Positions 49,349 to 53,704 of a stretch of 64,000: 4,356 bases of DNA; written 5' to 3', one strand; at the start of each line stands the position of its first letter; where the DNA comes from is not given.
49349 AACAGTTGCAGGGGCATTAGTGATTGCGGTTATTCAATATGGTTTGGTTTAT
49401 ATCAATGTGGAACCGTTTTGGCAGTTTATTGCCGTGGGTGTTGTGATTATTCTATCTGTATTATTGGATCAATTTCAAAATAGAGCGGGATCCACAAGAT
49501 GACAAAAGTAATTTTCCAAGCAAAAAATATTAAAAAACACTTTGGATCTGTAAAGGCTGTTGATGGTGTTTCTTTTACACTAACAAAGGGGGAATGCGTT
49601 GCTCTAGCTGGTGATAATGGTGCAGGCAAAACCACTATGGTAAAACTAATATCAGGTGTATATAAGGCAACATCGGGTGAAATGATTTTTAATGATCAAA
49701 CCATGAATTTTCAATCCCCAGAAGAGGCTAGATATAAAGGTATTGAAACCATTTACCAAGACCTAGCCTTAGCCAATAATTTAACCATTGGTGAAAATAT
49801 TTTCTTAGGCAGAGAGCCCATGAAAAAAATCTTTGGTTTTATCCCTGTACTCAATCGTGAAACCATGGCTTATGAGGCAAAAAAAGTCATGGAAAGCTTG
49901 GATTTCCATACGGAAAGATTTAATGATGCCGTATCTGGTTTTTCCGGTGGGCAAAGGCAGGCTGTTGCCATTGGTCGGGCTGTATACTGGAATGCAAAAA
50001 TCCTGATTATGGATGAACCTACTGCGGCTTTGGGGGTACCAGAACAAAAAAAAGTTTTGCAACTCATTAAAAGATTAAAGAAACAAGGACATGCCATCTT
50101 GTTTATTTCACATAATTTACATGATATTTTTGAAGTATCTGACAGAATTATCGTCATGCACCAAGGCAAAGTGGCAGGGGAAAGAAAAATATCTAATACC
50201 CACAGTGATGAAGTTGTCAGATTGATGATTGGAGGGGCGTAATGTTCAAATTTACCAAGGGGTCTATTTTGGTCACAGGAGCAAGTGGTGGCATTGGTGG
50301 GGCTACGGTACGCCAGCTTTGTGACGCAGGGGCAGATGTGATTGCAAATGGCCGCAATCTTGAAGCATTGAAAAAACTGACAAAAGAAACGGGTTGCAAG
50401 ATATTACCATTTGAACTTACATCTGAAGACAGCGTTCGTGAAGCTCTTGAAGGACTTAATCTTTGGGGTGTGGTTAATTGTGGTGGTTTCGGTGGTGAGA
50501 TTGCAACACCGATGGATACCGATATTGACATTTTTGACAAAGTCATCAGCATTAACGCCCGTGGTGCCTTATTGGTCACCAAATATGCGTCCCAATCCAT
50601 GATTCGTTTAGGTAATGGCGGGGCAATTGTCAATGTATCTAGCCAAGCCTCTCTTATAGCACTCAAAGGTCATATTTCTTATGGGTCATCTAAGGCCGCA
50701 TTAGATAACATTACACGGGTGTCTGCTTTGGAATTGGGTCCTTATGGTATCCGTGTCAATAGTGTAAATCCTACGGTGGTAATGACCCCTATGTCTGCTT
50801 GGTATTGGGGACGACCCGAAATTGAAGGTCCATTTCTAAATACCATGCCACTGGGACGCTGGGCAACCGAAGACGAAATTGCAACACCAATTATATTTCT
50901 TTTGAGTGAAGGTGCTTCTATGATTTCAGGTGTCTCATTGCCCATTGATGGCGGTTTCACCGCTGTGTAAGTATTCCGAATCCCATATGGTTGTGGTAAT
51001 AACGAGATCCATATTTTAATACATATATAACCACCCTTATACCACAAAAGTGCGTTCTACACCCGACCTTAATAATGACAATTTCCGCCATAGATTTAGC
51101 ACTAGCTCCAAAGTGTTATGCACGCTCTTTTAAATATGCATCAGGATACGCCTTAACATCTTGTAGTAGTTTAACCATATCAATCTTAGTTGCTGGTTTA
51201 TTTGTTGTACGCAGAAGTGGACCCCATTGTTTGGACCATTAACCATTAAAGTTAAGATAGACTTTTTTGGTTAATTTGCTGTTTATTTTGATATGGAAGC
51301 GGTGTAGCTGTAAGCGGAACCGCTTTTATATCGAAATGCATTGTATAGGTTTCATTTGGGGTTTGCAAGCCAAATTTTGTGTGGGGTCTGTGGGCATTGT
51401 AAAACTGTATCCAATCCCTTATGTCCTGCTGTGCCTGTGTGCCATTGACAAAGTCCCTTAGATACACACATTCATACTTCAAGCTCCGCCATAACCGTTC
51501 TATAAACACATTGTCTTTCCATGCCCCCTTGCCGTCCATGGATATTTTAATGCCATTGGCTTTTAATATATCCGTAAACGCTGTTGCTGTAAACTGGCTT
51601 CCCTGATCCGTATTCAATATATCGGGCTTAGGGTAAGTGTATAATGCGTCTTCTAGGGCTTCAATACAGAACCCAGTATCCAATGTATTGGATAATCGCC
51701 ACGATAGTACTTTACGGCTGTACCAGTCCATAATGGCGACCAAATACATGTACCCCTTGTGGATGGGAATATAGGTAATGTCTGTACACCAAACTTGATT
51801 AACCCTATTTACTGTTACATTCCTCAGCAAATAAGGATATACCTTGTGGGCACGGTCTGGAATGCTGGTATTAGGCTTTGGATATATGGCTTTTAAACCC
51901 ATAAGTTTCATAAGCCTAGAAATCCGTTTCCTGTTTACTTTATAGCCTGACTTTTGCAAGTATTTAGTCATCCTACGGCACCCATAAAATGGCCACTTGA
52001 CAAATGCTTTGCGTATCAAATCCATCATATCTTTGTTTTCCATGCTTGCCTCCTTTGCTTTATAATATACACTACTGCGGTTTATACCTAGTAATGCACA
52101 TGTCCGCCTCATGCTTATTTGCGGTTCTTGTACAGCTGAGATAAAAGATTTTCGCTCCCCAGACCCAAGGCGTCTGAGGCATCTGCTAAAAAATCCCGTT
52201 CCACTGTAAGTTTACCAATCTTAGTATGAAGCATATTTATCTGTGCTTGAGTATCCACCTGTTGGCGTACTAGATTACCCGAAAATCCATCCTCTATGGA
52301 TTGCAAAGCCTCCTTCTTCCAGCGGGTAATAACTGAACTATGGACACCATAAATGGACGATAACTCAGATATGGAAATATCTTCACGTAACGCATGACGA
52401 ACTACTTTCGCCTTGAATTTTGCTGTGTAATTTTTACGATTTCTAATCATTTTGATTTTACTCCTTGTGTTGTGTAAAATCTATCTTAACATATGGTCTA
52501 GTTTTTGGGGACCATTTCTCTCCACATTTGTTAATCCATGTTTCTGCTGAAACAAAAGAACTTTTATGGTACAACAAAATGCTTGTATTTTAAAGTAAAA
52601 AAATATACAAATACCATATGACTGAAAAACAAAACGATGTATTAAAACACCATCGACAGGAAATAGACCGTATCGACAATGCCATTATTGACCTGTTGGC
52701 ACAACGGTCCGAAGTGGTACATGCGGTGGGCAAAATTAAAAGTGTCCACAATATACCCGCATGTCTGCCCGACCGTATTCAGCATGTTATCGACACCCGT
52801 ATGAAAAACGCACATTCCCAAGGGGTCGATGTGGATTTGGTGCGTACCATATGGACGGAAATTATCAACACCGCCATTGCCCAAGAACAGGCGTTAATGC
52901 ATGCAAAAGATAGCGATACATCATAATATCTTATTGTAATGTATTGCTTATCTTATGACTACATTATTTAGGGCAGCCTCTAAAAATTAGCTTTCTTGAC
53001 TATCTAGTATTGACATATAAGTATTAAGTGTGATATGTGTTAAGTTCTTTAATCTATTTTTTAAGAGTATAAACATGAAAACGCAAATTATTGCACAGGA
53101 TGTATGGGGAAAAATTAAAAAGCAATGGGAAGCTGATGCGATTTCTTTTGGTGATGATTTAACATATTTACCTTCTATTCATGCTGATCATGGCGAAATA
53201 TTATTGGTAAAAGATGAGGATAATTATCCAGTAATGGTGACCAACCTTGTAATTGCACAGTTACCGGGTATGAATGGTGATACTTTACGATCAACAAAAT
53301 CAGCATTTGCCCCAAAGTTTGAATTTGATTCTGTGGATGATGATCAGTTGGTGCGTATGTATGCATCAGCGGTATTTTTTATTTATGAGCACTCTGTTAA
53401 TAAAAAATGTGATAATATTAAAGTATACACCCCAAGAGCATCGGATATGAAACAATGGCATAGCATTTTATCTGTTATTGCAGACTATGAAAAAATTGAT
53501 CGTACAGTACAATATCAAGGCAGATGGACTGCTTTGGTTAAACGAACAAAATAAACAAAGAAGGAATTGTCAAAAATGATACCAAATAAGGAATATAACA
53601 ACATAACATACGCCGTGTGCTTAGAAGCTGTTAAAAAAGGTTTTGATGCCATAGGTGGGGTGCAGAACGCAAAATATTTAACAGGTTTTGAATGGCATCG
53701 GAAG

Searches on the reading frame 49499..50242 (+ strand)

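Call 7: search_protein_families(library=pfam, proteins=[window:49499-50242:+], max_evalue=0.001)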
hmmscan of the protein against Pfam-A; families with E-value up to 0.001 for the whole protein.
window:49499-50242:+ (247 aa): 5 families
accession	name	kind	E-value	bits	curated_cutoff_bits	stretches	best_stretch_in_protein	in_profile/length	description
PF00005.33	ABC_tran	-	2.6e-32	112.7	25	1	22-176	2-137/137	ABC transporter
PF09818.15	ABC_ATPase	-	1e-05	25.1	23.2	0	145-224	155-250/283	P-loop domain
PF02463.25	SMC_N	-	0.00017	21.5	40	0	32-221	25-212/220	RecF/RecN/SMC N terminal domain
PF13604.12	AAA_30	-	0.0005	20.3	27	0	28-61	14-48/191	AAA domain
PF13304.12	AAA_21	-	0.00062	20.4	27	0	34-52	2-20/304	AAA domain, putative AbiEii toxin, Type IV TA system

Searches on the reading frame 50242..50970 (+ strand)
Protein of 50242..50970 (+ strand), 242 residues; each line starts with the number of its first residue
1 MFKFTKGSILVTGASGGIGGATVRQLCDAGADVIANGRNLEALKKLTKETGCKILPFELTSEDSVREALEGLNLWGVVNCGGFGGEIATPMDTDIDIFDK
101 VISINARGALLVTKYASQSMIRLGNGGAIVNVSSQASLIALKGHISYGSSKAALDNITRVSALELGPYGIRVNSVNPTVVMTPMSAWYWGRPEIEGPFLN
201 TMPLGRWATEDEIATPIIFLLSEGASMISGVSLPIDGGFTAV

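Call 7: search_protein_families(library=pfam, proteins=[window:50242-50970:+], max_evalue=0.001)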
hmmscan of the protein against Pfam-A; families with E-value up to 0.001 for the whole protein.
window:50242-50970:+ (242 aa): 6 families
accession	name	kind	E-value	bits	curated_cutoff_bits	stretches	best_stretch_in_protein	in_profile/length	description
PF13561.12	adh_short_C2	-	2.9e-48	164.9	27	1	13-240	1-236/236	Enoyl-(Acyl carrier protein) reductase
PF00106.31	adh_short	-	7.8e-38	130.4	26.6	1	9-186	3-188/195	short chain dehydrogenase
PF13460.12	NAD_binding_10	-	2.3e-09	37.8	27.2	1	13-92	1-74/184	NAD(P)H-binding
PF01370.27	Epimerase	-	1.8e-08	34.5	20.9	1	9-162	1-157/240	NAD dependent epimerase/dehydratase family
PF08659.16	KR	-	4.5e-08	33.6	22.6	1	7-159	1-161/180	KR domain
PF05368.20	NmrA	-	9.1e-07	29.2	27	1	6-73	2-71/298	NmrA-like family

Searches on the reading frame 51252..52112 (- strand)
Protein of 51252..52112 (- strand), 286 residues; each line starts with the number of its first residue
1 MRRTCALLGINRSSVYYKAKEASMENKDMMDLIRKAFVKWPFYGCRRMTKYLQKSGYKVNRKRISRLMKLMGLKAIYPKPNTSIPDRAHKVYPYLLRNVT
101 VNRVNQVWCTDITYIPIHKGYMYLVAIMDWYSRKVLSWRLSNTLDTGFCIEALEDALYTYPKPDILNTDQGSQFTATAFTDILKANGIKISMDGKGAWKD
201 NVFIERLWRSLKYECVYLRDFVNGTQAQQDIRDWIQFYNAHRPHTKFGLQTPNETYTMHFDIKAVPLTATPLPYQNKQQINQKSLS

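Call 7: search_protein_families(library=pfam, proteins=[window:51252-52112:-], max_evalue=0.001)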
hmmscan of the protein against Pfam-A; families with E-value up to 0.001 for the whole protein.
window:51252-52112:- (286 aa): 6 families
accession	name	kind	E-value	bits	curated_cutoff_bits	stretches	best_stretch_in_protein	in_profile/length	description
PF00665.32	rve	-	8.1e-25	87.5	32.6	1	102-195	2-99/102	Integrase core domain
PF13276.12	HTH_21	-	1e-16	61.3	28.1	1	29-80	6-59/60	HTH-like domain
PF13683.12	rve_3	-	1.2e-15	57.5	26.5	1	186-252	1-67/67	Integrase core domain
PF13333.12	rve_2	-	4.3e-07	30.4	22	1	206-254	2-50/56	Integrase core domain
PF24764.1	rva_4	-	6.9e-05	23.1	26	0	101-216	4-117/194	Integrase core domain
PF13610.12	DDE_Tnp_IS240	-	0.00011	22.8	27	1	107-234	3-129/139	DDE domain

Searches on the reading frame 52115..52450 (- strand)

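Call 7: search_protein_families(library=pfam, proteins=[window:52115-52450:-], max_evalue=0.001)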
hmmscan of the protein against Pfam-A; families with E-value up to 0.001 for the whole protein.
window:52115-52450:- (111 aa): 2 families
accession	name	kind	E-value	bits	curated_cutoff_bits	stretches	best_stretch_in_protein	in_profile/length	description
PF01527.26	HTH_Tnp_1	-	1.2e-07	32.3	24.1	1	4-71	3-67/75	Transposase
PF13518.12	HTH_28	-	0.00012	22.6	25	1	12-47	1-35/52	Helix-turn-helix domain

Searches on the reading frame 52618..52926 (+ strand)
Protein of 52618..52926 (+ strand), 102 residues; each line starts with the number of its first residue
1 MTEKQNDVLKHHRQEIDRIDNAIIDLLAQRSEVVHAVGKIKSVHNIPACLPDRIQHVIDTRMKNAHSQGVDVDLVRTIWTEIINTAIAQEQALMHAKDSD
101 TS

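Call 7: search_protein_families(library=pfam, proteins=[window:52618-52926:+], max_evalue=0.001)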
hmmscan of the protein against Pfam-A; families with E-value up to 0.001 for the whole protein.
window:52618-52926:+ (102 aa): 1 family
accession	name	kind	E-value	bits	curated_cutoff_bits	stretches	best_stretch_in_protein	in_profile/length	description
PF01817.26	CM_2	-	3.1e-21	75.8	27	1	13-91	2-80/80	Chorismate mutase type II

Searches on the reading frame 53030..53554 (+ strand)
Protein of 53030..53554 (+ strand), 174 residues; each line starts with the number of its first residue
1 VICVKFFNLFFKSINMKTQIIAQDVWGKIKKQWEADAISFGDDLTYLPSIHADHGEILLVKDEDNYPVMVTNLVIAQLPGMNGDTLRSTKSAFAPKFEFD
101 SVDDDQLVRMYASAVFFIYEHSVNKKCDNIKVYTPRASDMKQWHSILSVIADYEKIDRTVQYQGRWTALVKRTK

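Call 7: search_protein_families(library=pfam, proteins=[window:53030-53554:+], max_evalue=0.001)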
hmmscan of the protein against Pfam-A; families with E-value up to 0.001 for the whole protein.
window:53030-53554:+ (174 aa): 0 families

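Call 64: search_protein_families(library=ncbifam, proteins=[window:53075-53554:+], max_evalue=1)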
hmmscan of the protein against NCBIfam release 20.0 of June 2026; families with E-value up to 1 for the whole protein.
window:53075-53554:+ (159 aa): 1 family
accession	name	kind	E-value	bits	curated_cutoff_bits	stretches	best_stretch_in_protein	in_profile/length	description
NF003998.0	PRK05474.1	subfamily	0.056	12.2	459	1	26-98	286-358/439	xylose isomerase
